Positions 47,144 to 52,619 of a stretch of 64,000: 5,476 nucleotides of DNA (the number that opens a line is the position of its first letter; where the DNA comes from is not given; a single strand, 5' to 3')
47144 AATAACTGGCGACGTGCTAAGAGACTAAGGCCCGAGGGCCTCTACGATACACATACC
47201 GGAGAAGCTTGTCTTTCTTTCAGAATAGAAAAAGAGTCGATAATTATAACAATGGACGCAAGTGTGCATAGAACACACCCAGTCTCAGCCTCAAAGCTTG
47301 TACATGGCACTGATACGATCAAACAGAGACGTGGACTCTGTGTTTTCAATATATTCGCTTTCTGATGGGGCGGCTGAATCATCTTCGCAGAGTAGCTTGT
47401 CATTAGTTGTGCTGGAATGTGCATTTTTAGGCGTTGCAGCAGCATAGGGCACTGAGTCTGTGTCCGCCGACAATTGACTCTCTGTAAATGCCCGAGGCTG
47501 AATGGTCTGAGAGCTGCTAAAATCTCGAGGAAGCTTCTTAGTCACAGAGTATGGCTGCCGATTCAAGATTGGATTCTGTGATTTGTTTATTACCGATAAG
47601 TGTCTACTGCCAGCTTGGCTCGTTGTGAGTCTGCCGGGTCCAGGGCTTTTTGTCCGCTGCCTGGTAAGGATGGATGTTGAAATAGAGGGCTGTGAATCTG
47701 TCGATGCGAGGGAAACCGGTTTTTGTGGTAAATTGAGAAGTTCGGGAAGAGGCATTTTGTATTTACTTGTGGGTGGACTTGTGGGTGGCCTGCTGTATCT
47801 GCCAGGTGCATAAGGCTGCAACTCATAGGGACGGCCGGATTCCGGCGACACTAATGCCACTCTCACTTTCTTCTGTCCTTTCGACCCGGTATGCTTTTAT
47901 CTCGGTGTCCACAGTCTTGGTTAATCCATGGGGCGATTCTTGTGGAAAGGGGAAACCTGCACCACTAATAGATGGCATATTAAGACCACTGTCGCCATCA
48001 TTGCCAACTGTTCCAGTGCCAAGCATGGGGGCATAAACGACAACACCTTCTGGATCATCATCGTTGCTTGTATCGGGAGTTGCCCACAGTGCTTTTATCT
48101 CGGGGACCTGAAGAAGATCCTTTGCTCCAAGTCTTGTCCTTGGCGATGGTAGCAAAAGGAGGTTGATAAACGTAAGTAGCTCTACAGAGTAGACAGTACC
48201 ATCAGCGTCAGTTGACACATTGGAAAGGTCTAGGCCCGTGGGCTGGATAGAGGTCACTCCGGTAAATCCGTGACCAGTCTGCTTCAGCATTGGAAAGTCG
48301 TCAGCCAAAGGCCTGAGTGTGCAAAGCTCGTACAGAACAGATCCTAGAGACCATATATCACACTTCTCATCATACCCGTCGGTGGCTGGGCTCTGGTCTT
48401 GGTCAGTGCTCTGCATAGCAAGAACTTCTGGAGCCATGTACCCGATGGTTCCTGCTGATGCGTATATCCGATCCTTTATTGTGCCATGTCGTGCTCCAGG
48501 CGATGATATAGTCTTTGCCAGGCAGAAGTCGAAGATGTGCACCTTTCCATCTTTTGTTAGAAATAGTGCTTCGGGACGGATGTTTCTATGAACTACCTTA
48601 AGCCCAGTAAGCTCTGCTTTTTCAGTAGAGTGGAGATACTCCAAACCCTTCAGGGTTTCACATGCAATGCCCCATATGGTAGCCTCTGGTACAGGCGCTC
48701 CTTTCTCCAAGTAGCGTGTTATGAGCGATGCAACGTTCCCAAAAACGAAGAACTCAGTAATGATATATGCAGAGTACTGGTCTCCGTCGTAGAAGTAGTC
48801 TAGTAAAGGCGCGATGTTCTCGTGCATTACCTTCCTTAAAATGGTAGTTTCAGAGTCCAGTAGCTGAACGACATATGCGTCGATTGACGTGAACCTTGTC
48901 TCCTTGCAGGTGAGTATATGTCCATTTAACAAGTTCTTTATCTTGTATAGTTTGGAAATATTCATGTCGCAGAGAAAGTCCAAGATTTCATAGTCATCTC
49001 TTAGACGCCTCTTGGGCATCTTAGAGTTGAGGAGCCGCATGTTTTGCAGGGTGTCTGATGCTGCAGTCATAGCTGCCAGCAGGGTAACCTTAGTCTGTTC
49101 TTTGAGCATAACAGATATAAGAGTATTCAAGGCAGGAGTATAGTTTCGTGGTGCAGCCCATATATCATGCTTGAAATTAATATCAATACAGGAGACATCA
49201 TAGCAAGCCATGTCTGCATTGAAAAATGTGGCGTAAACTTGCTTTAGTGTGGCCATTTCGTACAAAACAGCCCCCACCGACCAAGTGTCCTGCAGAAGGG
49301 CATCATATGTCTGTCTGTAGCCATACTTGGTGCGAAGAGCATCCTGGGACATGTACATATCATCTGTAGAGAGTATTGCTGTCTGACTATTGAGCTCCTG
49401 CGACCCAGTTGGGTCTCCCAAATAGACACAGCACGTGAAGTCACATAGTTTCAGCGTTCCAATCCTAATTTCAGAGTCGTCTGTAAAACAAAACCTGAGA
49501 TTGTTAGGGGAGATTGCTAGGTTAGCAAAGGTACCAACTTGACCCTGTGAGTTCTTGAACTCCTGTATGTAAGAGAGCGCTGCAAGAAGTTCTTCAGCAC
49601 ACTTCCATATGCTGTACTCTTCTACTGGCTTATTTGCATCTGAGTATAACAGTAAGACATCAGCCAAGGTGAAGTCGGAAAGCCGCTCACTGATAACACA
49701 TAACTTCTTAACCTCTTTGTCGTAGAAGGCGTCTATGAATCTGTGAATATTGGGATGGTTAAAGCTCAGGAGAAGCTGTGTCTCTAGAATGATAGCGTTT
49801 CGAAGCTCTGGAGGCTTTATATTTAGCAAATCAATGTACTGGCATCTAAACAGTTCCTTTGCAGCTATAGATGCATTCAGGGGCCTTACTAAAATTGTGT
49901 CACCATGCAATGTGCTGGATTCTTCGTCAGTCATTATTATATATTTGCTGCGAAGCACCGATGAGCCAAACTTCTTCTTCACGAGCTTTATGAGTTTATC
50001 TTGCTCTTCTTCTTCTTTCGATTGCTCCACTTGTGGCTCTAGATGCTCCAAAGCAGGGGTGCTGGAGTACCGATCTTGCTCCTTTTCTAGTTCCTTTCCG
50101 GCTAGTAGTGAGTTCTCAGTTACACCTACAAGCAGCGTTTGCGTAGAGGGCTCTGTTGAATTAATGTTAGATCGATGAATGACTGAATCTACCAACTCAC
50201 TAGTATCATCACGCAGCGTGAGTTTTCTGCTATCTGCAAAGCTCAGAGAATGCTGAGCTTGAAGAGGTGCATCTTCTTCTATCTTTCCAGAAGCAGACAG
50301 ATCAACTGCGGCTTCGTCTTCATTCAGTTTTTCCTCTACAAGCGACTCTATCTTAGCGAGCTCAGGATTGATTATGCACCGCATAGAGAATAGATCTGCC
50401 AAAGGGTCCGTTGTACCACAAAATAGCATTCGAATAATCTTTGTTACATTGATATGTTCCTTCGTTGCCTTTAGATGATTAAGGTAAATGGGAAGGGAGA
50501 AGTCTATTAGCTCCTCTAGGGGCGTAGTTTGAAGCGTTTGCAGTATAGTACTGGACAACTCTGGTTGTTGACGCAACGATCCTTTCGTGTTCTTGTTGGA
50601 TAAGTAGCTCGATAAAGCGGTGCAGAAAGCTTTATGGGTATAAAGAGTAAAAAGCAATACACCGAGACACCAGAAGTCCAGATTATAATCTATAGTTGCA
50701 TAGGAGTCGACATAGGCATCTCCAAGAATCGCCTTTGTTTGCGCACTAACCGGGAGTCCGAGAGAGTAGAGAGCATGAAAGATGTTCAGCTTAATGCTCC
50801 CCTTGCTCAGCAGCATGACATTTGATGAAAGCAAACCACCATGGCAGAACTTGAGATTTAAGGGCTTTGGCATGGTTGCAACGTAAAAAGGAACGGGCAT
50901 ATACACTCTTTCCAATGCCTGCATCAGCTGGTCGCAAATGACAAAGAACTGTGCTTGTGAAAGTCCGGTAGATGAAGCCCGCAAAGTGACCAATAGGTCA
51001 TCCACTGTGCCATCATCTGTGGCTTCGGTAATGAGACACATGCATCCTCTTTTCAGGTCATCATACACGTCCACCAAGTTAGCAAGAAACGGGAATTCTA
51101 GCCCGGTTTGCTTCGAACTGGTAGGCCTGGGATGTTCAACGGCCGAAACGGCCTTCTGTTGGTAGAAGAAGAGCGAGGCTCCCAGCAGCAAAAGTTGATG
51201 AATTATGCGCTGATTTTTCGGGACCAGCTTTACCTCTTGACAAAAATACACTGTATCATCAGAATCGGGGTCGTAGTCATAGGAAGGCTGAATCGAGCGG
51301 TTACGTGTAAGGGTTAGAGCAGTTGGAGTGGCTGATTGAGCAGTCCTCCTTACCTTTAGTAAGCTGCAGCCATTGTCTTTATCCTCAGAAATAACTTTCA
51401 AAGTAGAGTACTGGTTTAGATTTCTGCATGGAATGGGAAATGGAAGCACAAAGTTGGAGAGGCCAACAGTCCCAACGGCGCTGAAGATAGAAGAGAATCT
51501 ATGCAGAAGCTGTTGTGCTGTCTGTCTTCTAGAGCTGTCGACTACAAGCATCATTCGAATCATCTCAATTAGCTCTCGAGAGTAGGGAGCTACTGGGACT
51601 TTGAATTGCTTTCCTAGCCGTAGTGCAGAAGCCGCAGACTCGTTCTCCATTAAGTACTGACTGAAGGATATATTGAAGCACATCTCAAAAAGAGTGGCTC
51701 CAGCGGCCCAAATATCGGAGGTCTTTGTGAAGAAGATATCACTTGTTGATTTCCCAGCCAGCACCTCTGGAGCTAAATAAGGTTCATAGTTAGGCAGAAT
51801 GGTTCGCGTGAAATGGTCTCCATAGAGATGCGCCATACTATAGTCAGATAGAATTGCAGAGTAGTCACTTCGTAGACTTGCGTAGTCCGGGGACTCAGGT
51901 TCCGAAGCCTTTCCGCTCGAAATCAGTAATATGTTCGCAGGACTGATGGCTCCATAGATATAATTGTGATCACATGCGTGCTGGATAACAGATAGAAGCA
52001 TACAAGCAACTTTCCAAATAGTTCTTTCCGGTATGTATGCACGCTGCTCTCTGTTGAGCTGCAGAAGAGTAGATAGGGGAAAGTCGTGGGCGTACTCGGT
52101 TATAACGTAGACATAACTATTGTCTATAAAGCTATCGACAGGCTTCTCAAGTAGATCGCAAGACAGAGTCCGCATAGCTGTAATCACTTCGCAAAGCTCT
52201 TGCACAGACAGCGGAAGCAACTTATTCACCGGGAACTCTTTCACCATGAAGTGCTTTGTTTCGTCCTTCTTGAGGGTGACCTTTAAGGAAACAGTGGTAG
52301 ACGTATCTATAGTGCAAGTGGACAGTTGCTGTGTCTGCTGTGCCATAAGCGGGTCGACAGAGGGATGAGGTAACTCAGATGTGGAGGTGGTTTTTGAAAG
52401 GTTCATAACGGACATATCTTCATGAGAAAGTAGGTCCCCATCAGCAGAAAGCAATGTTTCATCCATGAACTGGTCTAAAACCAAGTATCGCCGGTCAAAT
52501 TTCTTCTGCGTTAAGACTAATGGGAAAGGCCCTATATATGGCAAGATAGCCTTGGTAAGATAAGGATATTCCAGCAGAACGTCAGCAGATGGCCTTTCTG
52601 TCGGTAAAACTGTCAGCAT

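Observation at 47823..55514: A 2563-aa protein built from seven tandem NEK-like kinase domains, none with a catalytic HRD aspartate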

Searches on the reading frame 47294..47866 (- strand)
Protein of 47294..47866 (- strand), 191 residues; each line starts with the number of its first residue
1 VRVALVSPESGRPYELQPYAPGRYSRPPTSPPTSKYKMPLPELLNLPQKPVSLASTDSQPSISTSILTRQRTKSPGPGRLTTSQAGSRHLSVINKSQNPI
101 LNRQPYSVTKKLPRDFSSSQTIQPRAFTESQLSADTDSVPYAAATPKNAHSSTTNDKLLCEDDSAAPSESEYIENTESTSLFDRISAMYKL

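Call 32: search_protein_families(library=pfam, proteins=[window:47294-47866:-], max_evalue=0.001)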
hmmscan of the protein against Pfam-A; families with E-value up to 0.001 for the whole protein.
window:47294-47866:- (191 aa): 0 families

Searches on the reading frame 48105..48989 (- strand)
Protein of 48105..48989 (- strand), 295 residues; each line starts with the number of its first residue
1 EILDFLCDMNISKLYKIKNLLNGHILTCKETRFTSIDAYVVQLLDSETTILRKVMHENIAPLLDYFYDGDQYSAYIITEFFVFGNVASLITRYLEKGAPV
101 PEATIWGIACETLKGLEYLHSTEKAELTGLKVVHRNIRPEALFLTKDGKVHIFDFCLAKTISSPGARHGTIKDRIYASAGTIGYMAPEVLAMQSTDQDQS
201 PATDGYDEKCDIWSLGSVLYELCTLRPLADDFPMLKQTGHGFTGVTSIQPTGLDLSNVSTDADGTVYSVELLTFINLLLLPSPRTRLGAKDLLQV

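Call 7: search_protein_families(library=pfam, proteins=[window:48105-48989:-], max_evalue=0.01)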
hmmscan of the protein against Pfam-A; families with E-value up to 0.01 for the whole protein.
seq(295 aa): 2 families
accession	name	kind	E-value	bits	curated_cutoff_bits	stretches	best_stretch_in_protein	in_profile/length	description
PF00069.31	Pkinase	-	1e-33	117.3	31.7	1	11-294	12-259/263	Protein kinase domain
PF07714.23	PK_Tyr_Ser-Thr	-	2.5e-17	63.5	23.1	1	45-225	49-200/258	Protein tyrosine and serine/threonine kinase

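Call 77: search_solved_structures(query=window:48108-48989:-, max_evalue=1e-18)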
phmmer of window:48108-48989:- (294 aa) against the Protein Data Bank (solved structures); distinct sequences matched with E-value up to 1e-18: 5.
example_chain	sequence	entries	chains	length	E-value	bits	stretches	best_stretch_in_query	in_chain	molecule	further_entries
6tm5_S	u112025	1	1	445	3.3e-20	75.8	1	12-233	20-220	Serine/threonine-protein kinase Nek2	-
6tm5_Q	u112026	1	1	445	3.4e-20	75.8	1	12-233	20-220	Serine/threonine-protein kinase Nek2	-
2jav_A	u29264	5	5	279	4.4e-20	75.4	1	12-233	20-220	SERINE/THREONINE-PROTEIN KINASE NEK2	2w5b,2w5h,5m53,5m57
2w5a_A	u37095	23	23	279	6.6e-20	74.8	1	12-233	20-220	SERINE/THREONINE-PROTEIN KINASE NEK2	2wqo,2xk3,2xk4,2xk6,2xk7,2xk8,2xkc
4a4x_A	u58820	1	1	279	1.3e-19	73.8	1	12-233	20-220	SERINE/THREONINE-PROTEIN KINASE NEK2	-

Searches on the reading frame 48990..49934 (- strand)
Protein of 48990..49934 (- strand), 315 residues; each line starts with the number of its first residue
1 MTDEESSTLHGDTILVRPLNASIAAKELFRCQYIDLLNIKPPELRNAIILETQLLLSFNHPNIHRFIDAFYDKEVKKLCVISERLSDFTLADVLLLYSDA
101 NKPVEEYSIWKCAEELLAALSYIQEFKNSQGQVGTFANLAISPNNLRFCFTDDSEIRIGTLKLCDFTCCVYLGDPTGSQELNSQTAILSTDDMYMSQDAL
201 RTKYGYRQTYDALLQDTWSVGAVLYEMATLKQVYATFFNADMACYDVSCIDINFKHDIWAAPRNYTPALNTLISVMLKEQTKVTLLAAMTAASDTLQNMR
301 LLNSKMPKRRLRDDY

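Call 7: search_protein_families(library=pfam, proteins=[window:48990-49934:-], max_evalue=0.01)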
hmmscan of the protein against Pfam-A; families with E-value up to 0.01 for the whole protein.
seq(315 aa): 2 families
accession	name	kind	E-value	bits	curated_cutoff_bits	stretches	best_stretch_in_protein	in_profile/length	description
PF00069.31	Pkinase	-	2e-14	54.1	31.7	1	44-282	42-249/263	Protein kinase domain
PF07714.23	PK_Tyr_Ser-Thr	-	0.0011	18.8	23.1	1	45-237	45-208/258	Protein tyrosine and serine/threonine kinase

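Call 81: search_solved_structures(query=window:49050-49877:-, max_evalue=0.000001)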
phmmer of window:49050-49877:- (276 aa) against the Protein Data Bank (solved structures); distinct sequences matched with E-value up to 0.000001: 1.
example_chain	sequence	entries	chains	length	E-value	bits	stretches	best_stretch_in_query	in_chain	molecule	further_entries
5de2_A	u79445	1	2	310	8.3e-07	31.8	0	11-225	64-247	Serine/threonine-protein kinase Nek7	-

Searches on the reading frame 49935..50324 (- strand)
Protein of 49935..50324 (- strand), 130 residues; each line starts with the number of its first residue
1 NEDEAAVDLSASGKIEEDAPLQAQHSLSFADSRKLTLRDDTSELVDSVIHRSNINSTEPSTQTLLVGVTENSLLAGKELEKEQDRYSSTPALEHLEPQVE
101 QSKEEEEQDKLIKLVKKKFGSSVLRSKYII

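Call 7: search_protein_families(library=pfam, proteins=[window:49935-50324:-], max_evalue=0.01)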
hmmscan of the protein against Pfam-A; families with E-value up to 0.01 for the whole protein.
seq(130 aa): 0 families

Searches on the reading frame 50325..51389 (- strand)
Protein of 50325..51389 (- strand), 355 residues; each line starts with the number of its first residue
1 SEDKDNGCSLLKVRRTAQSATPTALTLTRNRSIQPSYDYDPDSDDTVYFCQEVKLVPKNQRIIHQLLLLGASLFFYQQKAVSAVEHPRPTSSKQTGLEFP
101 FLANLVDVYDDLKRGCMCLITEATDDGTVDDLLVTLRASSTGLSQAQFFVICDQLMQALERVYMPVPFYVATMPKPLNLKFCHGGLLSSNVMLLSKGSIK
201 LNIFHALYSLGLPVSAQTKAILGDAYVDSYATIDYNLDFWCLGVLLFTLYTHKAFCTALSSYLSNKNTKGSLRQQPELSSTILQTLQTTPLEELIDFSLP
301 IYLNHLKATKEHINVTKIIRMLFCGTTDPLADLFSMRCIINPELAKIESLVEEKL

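Call 7: search_protein_families(library=pfam, proteins=[window:50325-51389:-], max_evalue=0.01)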
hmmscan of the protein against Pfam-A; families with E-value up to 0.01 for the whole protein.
seq(355 aa): 1 family
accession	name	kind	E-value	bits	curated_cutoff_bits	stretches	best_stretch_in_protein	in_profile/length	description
PF00069.31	Pkinase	-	0.001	19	31.7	1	98-261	56-202/263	Protein kinase domain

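Call 36: predict_structure(alignment_id=A1)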
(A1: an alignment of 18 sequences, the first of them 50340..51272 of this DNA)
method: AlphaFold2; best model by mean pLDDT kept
length: 311 residues; sequences in the alignment: 18
mean_pLDDT: 78.7   pTM: 0.80
mean pLDDT of the five models: 78.7, 78.0, 75.7, 73.8, 71.6
residues with pLDDT >= 90: 43; 70-90: 207; 50-70: 33; < 50: 28
segments of 3 or more residues with pLDDT < 50: 1-4, 43-58, 232-234, 236-238
pLDDT, mean of each block of 10 residues (from residue 1): 62 81 75 78 46 46 84 88 86 93 89 91 87 87 89 88 84 84 67 86 91 87 75 50 66 85 83 85 76 81 73 45
secondary structure, 60 per line:
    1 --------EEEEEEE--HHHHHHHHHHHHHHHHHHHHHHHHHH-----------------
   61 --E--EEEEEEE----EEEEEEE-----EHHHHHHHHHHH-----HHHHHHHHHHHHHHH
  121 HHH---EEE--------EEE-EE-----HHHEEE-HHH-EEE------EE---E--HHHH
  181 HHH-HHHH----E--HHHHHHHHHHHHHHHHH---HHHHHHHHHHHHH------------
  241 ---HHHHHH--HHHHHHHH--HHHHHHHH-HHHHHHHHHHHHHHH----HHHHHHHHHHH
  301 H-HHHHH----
elements in order: E9-15 H18-43 E66-72 E77-83 H90-100 H106-123 E127-129 E138-140 E152-154 E160-162 H177-183 H185-188 H196-212 H216-228 H244-249 H252-259 H262-269 H271-285 H290-301 H303-307

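Call 38: fold_search(model_id=the predicted structure, library=pdb)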
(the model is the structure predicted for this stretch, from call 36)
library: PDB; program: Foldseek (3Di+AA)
matches with E <= 10: 1900; with E <= 0.001: 1761
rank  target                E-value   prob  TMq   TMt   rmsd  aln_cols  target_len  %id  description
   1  5wdy_B                1.7e-08  1.00  0.46  0.54   7.2       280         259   14  Crystal structure of WNK1 in complex with 1-cyclohexyl-N-({6-fluoro-1-[2-(3-methoxyphenyl)pyridin-4-yl]-1H-indol-3-yl} (released 2017-08-16)
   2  5we8_B                2.7e-08  1.00  0.47  0.53   8.8       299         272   13  Crystal structure of WNK1 in complex with N-{(3R)-1-[(4-chlorophenyl)methyl]pyrrolidin-3-yl}-2-(3-methoxyphenyl)-N-met (released 2017-08-16)
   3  2w5b                  2.7e-08  1.00  0.39  0.44  12.6       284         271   17  Human Nek2 kinase ATPgammaS-bound (released 2008-12-23)
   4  5m53                  3.0e-08  1.00  0.43  0.51  11.8       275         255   16  Nek2 bound to arylaminopurine inhibitor 11 (released 2016-11-09)
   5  3q52                  3.8e-08  1.00  0.43  0.45  13.1       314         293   17  Structure of phosphorylated PAK1 kinase domain (released 2011-12-21)
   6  4lg4_B                4.2e-08  1.00  0.40  0.44  13.1       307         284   16  Structural Basis for Autoactivation of Human Mst2 Kinase and Its Regulation by RASSF5 (released 2013-09-18)
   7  3com_A                4.4e-08  1.00  0.39  0.45  12.8       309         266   14  Crystal structure of Mst1 kinase (released 2008-04-15)
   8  8x5z                  6.9e-08  1.00  0.44  0.46  13.1       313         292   15  The Crystal Structure of PAK1 kinase domain from Biortus. (released 2023-12-06)
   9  5tf9_A                7.7e-08  1.00  0.49  0.58   6.2       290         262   14  Crystal structure of WNK1 in complex with Mn2+AMPPNP and WNK476 (released 2016-10-19)
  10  2w5h                  7.7e-08  1.00  0.39  0.45  12.4       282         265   17  Human Nek2 kinase Apo (released 2008-12-23)
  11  5o1v_B                8.2e-08  1.00  0.43  0.48   9.1       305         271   14  Crystal structure of WNK3 kinase domain in a monophosphorylated apo state (A-loop swapped) (released 2017-06-28)
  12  5dh3_A                8.2e-08  1.00  0.41  0.44  12.0       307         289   14  Crystal structure of MST2 in complex with XMU-MP-1 (released 2016-08-31)
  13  3q4z_A                8.7e-08  1.00  0.42  0.46  10.6       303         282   16  Structure of unphosphorylated PAK1 kinase domain (released 2011-12-21)
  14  5m51                  9.7e-08  1.00  0.44  0.52  11.0       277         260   16  Nek2 bound to arylaminopurine compound 8 (released 2016-11-09)
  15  8a66_A                9.7e-08  1.00  0.41  0.45  14.3       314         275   14  Crystal structure of MST2 in complex with XMU-MP-1 (released 2022-07-20)
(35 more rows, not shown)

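Call 82: search_solved_structures(query=window:50340-51272:-, max_evalue=1)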
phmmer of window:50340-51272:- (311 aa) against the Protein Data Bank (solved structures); distinct sequences matched with E-value up to 1: 17.
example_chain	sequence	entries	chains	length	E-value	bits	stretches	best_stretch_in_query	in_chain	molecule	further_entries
4bc6_A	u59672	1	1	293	0.12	14.9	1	59-209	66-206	SERINE/THREONINE-PROTEIN KINASE 10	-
6eim_A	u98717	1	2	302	0.12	14.8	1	59-209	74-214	Serine/threonine-protein kinase 10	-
6gtt_A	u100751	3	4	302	0.12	14.8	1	59-209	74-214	Serine/threonine-protein kinase 10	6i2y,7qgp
5ajq_A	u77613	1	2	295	0.12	14.8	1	59-209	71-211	SERINE/THREONINE-PROTEIN KINASE 10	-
2j7t_A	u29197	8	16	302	0.13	14.7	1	59-209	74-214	SERINE/THREONINE-PROTEIN KINASE 10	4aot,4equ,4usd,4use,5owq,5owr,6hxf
3niz_A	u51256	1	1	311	0.47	12.9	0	93-215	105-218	Rhodanese family protein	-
2qkr_A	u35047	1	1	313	0.48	12.9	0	93-215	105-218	Cdc2-like CDK2/CDC28 like protein kinase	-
8r3y_I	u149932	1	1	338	0.68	12.4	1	145-232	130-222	Protein kinase C iota type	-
3a8w_A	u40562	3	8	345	0.71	12.4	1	145-232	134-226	Protein kinase C iota type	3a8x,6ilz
3zh8_A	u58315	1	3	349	0.72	12.3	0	145-232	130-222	PROTEIN KINASE C IOTA TYPE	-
5lih_A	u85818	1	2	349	0.72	12.3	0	145-232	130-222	Protein kinase C iota type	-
5li9_A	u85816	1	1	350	0.73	12.3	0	145-232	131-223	Protein kinase C iota type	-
5li1_A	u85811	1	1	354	0.74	12.3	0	145-232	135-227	Protein kinase C iota type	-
8r3x_A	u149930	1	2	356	0.75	12.3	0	145-232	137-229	Protein kinase C iota type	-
1zrz_A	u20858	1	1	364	0.81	12.2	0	145-231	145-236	Protein kinase C, iota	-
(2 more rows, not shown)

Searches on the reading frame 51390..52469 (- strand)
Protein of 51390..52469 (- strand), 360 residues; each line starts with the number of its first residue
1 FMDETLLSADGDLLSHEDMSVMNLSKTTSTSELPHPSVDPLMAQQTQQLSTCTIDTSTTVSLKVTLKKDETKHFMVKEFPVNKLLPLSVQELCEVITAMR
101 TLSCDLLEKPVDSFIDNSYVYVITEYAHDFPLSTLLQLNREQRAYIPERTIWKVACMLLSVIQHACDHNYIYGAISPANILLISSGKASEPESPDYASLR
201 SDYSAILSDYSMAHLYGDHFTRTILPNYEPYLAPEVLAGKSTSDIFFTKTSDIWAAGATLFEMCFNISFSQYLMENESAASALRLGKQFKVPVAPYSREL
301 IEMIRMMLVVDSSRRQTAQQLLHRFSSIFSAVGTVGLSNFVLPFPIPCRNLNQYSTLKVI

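Call 7: search_protein_families(library=pfam, proteins=[window:51390-52469:-], max_evalue=0.01)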
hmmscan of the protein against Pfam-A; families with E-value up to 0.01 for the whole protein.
seq(360 aa): 2 families
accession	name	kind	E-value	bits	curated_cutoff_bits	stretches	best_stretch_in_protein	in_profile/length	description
PF00069.31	Pkinase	-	2.2e-19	70.3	31.7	1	66-323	19-259/263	Protein kinase domain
PF07714.23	PK_Tyr_Ser-Thr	-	2.8e-12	46.9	23.1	1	67-324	24-257/258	Protein tyrosine and serine/threonine kinase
